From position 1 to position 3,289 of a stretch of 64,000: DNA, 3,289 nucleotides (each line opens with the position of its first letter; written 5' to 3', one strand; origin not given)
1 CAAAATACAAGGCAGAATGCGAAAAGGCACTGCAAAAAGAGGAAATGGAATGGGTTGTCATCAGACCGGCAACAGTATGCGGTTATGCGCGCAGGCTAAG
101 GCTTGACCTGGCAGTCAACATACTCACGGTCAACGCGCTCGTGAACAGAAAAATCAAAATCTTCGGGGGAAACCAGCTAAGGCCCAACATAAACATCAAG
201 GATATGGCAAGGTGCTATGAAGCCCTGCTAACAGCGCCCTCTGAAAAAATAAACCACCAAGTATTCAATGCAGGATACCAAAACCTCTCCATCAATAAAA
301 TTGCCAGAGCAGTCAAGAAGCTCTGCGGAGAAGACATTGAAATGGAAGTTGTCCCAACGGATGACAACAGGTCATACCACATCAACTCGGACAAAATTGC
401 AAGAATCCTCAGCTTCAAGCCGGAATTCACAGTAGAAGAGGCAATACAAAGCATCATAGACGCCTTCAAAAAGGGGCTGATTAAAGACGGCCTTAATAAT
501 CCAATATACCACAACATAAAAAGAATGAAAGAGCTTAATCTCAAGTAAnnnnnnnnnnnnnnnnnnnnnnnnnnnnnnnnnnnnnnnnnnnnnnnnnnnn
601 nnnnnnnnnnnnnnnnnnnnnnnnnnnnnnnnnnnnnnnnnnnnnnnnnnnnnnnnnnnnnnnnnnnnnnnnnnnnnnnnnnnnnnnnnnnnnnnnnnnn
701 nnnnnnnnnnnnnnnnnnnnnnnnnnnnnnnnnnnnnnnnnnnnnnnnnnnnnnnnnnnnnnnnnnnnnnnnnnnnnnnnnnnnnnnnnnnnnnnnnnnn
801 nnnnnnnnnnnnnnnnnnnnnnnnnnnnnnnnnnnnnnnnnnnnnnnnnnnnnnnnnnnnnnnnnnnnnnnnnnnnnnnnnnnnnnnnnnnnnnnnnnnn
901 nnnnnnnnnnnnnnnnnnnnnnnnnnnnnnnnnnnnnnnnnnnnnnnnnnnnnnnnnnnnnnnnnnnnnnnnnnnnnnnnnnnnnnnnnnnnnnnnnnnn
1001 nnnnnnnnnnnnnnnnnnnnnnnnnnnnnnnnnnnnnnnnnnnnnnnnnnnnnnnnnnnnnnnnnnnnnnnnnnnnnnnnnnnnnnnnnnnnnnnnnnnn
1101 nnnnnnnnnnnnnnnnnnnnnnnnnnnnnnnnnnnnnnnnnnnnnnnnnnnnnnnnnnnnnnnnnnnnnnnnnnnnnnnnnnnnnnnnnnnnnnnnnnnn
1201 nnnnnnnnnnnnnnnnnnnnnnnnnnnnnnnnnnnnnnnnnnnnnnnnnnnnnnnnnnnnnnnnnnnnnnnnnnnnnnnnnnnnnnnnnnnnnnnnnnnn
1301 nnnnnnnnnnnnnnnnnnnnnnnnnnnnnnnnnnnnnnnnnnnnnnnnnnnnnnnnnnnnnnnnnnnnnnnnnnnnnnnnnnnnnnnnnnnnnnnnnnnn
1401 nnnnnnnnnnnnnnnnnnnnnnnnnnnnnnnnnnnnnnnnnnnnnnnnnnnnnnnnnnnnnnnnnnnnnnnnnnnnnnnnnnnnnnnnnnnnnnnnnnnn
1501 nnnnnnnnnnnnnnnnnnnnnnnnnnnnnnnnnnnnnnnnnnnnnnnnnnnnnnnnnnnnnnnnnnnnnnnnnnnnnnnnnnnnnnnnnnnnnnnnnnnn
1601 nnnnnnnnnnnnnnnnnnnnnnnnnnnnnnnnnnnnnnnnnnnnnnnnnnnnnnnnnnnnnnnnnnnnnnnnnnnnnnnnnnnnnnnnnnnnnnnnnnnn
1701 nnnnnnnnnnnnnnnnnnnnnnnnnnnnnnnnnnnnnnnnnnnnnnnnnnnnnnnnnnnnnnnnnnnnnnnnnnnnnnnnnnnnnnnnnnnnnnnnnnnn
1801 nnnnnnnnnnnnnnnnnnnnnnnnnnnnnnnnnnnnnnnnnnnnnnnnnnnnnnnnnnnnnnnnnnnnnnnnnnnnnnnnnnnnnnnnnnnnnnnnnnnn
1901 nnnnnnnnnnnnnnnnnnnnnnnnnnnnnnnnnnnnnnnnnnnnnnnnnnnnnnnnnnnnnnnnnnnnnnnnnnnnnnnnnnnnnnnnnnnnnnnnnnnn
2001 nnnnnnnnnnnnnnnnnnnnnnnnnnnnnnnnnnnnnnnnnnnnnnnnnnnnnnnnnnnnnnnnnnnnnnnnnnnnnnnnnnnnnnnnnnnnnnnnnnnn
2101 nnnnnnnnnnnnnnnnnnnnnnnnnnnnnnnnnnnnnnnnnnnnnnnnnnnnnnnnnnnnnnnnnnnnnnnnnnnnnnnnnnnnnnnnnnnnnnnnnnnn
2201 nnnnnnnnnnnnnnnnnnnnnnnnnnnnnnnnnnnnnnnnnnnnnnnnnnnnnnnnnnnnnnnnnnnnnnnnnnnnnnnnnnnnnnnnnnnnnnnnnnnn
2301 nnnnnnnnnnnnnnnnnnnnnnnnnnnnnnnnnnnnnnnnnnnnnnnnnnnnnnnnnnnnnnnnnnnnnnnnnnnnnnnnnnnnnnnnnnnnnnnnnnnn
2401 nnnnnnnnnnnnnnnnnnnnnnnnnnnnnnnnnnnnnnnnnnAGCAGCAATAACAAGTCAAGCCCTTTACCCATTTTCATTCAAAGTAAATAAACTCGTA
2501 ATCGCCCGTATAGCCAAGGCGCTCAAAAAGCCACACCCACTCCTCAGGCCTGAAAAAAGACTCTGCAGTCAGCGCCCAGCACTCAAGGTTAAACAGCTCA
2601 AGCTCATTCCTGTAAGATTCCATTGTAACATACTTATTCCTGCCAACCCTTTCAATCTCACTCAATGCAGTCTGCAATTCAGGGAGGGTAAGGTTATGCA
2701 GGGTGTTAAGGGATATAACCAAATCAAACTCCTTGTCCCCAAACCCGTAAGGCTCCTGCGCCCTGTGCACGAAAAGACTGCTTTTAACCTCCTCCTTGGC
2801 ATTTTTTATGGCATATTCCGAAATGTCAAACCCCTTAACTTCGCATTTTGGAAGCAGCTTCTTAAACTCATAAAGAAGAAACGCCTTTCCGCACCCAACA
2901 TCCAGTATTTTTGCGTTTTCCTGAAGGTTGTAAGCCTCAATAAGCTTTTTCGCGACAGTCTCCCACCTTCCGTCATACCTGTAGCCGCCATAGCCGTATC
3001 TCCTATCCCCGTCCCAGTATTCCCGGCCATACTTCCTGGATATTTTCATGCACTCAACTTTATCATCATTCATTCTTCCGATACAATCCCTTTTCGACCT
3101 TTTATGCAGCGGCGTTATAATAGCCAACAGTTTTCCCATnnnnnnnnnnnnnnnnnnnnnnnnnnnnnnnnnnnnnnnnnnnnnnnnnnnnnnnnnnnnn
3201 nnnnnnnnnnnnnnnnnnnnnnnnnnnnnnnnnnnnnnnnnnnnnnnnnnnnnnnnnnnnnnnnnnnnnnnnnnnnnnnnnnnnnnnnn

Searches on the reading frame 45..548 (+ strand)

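Call 72: search_protein_families(library=pfam, proteins=[window:45-548:+], max_evalue=0.0001)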
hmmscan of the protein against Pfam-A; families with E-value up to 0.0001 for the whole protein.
window:45-548:+ (167 aa): 1 family
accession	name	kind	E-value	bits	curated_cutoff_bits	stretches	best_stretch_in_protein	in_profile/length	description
PF01370.27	Epimerase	-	4.7e-05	23.3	20.9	1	2-77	163-240/240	NAD dependent epimerase/dehydratase family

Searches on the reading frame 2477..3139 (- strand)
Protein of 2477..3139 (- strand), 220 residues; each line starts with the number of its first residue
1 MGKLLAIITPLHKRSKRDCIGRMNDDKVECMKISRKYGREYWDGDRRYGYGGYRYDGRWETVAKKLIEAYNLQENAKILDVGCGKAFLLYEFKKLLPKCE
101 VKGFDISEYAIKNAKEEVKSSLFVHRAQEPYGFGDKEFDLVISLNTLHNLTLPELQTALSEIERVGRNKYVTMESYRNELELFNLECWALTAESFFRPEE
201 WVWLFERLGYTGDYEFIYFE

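Call 72: search_protein_families(library=pfam, proteins=[window:2477-3139:-], max_evalue=0.0001)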
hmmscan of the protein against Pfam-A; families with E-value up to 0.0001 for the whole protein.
window:2477-3139:- (220 aa): 9 families
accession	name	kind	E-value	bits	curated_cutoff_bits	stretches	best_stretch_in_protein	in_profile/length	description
PF13847.12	Methyltransf_31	-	1.3e-16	61.1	27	1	73-189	2-120/145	Methyltransferase domain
PF13649.12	Methyltransf_25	-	1.4e-15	58.2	27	1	78-166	1-93/97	Methyltransferase domain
PF08241.18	Methyltransf_11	-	1.1e-14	55.3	21.2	1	79-167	1-88/95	Methyltransferase domain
PF08242.18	Methyltransf_12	-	1.9e-11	45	30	1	79-164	1-90/98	Methyltransferase domain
PF13489.12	Methyltransf_23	-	3.4e-08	33.8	27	1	69-211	16-160/164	Methyltransferase domain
PF05175.20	MTS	-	6.9e-07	29.5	23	1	66-143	23-104/170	Methyltransferase small domain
PF00891.24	Methyltransf_2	-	8.7e-06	25.7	22.3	1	58-118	46-105/210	O-methyltransferase domain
PF07021.18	MetW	-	2.2e-05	24.6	21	1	72-174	11-110/193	Methionine biosynthesis protein MetW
PF01209.24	Ubie_methyltran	-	3.2e-05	23.8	20.1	1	64-177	37-156/233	ubiE/COQ5 methyltransferase family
